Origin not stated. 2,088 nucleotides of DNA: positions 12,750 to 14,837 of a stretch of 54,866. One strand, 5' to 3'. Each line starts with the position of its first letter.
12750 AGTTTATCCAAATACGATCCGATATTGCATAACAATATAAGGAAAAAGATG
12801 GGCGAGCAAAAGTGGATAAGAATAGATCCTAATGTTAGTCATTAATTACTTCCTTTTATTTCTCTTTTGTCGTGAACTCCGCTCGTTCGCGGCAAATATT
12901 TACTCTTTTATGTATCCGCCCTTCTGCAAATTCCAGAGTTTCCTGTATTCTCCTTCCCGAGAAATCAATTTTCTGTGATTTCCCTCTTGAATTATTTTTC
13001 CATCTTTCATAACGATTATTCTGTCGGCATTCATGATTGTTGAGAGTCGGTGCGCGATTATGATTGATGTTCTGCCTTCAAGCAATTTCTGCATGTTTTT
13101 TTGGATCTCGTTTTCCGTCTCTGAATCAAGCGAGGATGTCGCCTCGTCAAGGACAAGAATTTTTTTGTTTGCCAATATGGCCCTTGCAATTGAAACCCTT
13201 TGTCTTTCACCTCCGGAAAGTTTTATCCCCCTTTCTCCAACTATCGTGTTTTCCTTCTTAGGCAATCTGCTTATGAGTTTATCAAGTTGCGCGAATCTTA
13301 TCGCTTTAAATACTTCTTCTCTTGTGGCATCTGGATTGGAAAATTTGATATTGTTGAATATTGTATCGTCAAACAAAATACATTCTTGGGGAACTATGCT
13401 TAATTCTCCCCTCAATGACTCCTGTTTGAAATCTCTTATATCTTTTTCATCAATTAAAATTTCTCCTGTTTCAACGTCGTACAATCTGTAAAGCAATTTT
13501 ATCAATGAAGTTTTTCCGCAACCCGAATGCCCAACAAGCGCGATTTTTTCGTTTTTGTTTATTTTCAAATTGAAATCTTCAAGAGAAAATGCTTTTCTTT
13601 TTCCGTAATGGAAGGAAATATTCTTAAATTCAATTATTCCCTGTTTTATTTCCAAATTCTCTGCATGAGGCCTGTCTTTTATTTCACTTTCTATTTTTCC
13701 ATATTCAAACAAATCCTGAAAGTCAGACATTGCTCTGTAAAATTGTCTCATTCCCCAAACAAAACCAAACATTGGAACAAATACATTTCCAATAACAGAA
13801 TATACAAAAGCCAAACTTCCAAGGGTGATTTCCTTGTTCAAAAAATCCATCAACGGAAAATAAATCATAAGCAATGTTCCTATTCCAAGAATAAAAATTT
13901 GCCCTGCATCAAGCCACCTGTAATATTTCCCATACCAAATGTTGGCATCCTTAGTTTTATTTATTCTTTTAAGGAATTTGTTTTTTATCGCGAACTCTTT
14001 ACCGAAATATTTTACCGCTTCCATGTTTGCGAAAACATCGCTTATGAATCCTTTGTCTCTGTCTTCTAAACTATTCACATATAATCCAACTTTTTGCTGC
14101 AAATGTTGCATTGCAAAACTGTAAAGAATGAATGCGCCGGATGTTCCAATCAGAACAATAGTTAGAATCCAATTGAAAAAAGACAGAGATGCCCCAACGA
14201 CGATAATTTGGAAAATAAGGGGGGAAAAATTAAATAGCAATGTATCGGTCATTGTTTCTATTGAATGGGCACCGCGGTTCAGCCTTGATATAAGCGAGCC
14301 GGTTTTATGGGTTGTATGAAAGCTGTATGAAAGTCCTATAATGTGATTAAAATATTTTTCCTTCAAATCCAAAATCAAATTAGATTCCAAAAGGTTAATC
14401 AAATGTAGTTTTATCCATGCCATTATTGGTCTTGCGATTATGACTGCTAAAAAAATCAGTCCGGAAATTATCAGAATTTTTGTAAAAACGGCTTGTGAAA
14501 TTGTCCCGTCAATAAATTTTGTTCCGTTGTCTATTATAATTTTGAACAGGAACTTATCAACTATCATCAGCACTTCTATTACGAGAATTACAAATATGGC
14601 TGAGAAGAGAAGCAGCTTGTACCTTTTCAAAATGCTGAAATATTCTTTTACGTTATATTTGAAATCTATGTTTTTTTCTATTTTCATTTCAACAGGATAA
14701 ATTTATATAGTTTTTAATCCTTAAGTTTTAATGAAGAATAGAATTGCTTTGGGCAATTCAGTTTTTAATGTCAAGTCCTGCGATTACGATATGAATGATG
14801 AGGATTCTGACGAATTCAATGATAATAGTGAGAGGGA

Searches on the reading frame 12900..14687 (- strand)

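Call 75: search_protein_families(library=ncbifam, proteins=[window:12900-14687:-], max_evalue=0.00001)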
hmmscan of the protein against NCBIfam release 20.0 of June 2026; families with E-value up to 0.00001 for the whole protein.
window:12900-14687:- (595 aa): 185 families (the best 25 are shown)
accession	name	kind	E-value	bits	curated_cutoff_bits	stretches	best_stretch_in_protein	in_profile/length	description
TIGR02204.1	MsbA_rel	hypoth_equivalog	1.1e-108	364.4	780.4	1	18-588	11-575/576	ABC transporter, permease/ATP-binding protein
TIGR02203.1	MsbA_lipidA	equivalog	6e-108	361.8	602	1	18-588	7-569/572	lipid A export permease/ATP-binding protein MsbA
NF052233.1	CphA_assoc_ABC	equivalog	6.1e-101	339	880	1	22-589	181-744/766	cyanophycin metabolism-associated ABC transporter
TIGR01846.1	type_I_sec_HlyB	subfamily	1.3e-100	337.7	725.55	1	10-589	124-693/694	type I secretion system permease/ATPase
NF008381.0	PRK11176.1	equivalog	4.7e-96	322.4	867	1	5-589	5-580/582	lipid A ABC transporter ATP-binding protein/permease MsbA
NF010178.0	PRK13657.1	equivalog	2.7e-92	310.1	733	1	19-586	13-568/588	glucan ABC transporter ATP-binding protein/ permease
NF045513.1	HepA_fam_ABC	equivalog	5.9e-89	299.1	725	1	28-588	45-609/610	heterocyst formation ABC transporter subunit HepA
TIGR03796.1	NHLM_micro_ABC1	equivalog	1.9e-86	290.9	853.3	1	26-584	151-708/710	NHLP family bacteriocin export ABC transporter peptidase/permease/ATPase subunit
TIGR03375.1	type_I_sec_LssB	subfamily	3.5e-84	283.4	693.1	1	65-576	183-690/696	type I secretion system permease/ATPase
TIGR01193.1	bacteriocin_ABC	subfamily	2.1e-82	277.8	523.85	1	12-586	143-707/708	peptide cleavage/export ABC transporter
NF008055.0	PRK10789.1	equivalog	6.3e-80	269.3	845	1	28-589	19-572/590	SmdA family multidrug ABC transporter permease/ATP-binding protein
NF008364.0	PRK11160.1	equivalog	4.8e-76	256.6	630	1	104-585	91-572/575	heme ABC transporter ATP-binding protein/permease CydC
TIGR00958.1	3a01208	subfamily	2.8e-74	250.7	874.6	1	21-584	157-710/711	antigen peptide transporter 2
TIGR03797.1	NHLM_micro_ABC2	equivalog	8.8e-74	249.2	709.4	1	56-588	160-685/686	NHLP bacteriocin export ABC transporter permease/ATPase subunit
TIGR01192.1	chvA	subfamily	8.3e-72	242.6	585.4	1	31-591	25-571/585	glucan export ABC transporter ATP-binding protein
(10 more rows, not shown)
